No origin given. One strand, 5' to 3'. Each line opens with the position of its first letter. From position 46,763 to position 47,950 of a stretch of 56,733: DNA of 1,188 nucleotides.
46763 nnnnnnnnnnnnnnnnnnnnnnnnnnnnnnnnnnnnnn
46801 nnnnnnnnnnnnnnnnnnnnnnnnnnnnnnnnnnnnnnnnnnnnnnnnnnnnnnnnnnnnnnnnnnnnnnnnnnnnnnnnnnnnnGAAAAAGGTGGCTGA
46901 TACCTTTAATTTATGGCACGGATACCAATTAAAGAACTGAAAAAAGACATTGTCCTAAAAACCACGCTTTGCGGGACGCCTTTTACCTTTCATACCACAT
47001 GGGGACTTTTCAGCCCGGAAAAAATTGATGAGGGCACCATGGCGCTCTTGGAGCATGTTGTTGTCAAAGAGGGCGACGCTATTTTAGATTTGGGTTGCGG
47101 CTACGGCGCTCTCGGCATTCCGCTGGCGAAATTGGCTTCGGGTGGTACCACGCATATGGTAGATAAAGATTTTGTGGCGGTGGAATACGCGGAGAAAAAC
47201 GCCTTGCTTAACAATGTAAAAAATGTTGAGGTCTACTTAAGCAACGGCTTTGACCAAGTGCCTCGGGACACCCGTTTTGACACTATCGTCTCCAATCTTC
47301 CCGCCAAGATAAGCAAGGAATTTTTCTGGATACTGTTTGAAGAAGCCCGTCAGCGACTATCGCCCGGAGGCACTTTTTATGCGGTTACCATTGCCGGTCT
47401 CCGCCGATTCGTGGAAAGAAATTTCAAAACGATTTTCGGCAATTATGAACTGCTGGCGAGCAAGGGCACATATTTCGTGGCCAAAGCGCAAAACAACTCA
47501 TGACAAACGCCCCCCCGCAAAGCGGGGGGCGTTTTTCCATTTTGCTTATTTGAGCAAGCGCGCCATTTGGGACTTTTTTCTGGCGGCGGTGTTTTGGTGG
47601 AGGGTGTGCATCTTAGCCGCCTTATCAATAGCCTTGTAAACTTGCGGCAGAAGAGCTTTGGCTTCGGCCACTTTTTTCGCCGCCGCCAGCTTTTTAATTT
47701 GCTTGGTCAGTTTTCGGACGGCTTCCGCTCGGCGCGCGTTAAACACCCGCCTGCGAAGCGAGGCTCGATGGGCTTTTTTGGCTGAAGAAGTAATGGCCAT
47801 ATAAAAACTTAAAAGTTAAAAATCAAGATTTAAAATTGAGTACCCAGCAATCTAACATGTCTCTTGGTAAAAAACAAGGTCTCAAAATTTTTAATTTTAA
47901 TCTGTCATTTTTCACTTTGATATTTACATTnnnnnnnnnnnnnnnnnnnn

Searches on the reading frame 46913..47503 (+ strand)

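Call 7: search_protein_families(library=pfam, proteins=[window:46913-47503:+], max_evalue=0.1)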
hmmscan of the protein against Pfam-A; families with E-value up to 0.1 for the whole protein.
window:46913-47503:+ (196 aa): 19 families
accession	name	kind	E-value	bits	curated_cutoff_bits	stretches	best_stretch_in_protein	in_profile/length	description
PF05175.20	MTS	-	4.2e-34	118.1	23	1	24-190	2-169/170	Methyltransferase small domain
PF06325.19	PrmA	-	4e-14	53.3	22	1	43-157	152-258/296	Ribosomal protein L11 methyltransferase (PrmA)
PF13847.12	Methyltransf_31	-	7.3e-14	52.1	27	1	52-167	2-119/145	Methyltransferase domain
PF13649.12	Methyltransf_25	-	1.9e-10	41.8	27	1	57-153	1-97/97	Methyltransferase domain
PF02475.24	TRM5-TYW2_MTfase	-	3.1e-10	40.7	28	1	32-143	18-125/164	TRM5/TYW2 methyltransferase domain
PF08242.18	Methyltransf_12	-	7.6e-07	30.2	30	1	58-155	1-98/98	Methyltransferase domain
PF08241.18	Methyltransf_11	-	2.1e-06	28.7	21.2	1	58-156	1-94/95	Methyltransferase domain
PF00398.26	RrnaAD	-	4.2e-06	26.5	24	1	46-147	23-125/263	Ribosomal RNA adenine dimethylase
PF02353.26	CMAS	-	1.9e-05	24.6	27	1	45-164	54-171/273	Mycolic acid cyclopropane synthetase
PF01209.24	Ubie_methyltran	-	0.0004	20.2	20.1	1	48-160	42-154/233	ubiE/COQ5 methyltransferase family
PF12847.13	Methyltransf_18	-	0.00076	19.9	27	1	50-126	11-87/151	Methyltransferase domain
PF13489.12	Methyltransf_23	-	0.002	18.3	27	1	52-160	21-119/164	Methyltransferase domain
PF01135.25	PCMT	-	0.004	17.4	20.3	1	45-127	65-148/210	Protein-L-isoaspartate(D-aspartate) O-methyltransferase (PCMT)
PF02390.23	Methyltransf_4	-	0.0043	17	24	1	56-118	4-66/173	Putative methyltransferase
PF10294.15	Methyltransf_16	-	0.0099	16.1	21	1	52-101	45-93/174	Lysine methyltransferase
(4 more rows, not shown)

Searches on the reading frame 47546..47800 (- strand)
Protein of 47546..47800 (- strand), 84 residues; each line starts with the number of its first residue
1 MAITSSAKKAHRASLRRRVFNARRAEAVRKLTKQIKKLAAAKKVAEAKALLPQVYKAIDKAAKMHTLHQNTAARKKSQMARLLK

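Call 7: search_protein_families(library=pfam, proteins=[window:47546-47800:-], max_evalue=0.1)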
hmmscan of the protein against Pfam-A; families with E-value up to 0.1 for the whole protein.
window:47546-47800:- (84 aa): 4 families
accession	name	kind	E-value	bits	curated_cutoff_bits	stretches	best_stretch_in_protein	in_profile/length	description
PF01649.23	Ribosomal_S20p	-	1.5e-16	61.2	29.5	1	4-84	3-83/83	Ribosomal protein S20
PF19556.4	PRTRC_E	-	0.061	13.5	26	1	6-76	97-166/175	PRTRC system protein E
PF25505.1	ARM_CPL3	-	0.08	13.3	26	1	30-83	26-83/122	CPL3 ARM repeat domain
PF16326.10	ABC_tran_CTD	-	0.098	13.3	32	0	28-81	10-63/69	ABC transporter C-terminal domain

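Call 50: find_encoding_contigs(protein=window:47546-47800:-, flank=4000, max_places=10)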
Protein window:47546-47800:- (84 aa): 5 contigs read that carry it; 2 places shown.
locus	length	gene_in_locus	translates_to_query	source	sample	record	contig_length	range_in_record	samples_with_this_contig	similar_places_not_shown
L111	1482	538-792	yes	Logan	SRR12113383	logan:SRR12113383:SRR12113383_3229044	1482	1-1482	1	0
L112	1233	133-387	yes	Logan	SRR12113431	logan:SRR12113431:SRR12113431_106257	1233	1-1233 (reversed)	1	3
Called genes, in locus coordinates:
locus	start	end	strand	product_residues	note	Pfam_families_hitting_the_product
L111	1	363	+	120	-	?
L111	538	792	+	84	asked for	PF01649:Ribosomal_S20p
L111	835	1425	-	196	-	PF02475:TRM5-TYW2_MTfase, PF05175:MTS, PF02353:CMAS (faint), PF06325:PrmA, PF13847:Methyltransf_31, PF08241:Methyltransf_11 (weak), PF08242:Methyltransf_12 (weak), PF13649:Methyltransf_25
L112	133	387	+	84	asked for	PF01649:Ribosomal_S20p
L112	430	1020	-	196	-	PF02475:TRM5-TYW2_MTfase, PF05175:MTS, PF02353:CMAS (faint), PF06325:PrmA, PF13847:Methyltransf_31, PF08241:Methyltransf_11 (weak), PF08242:Methyltransf_12 (weak), PF13649:Methyltransf_25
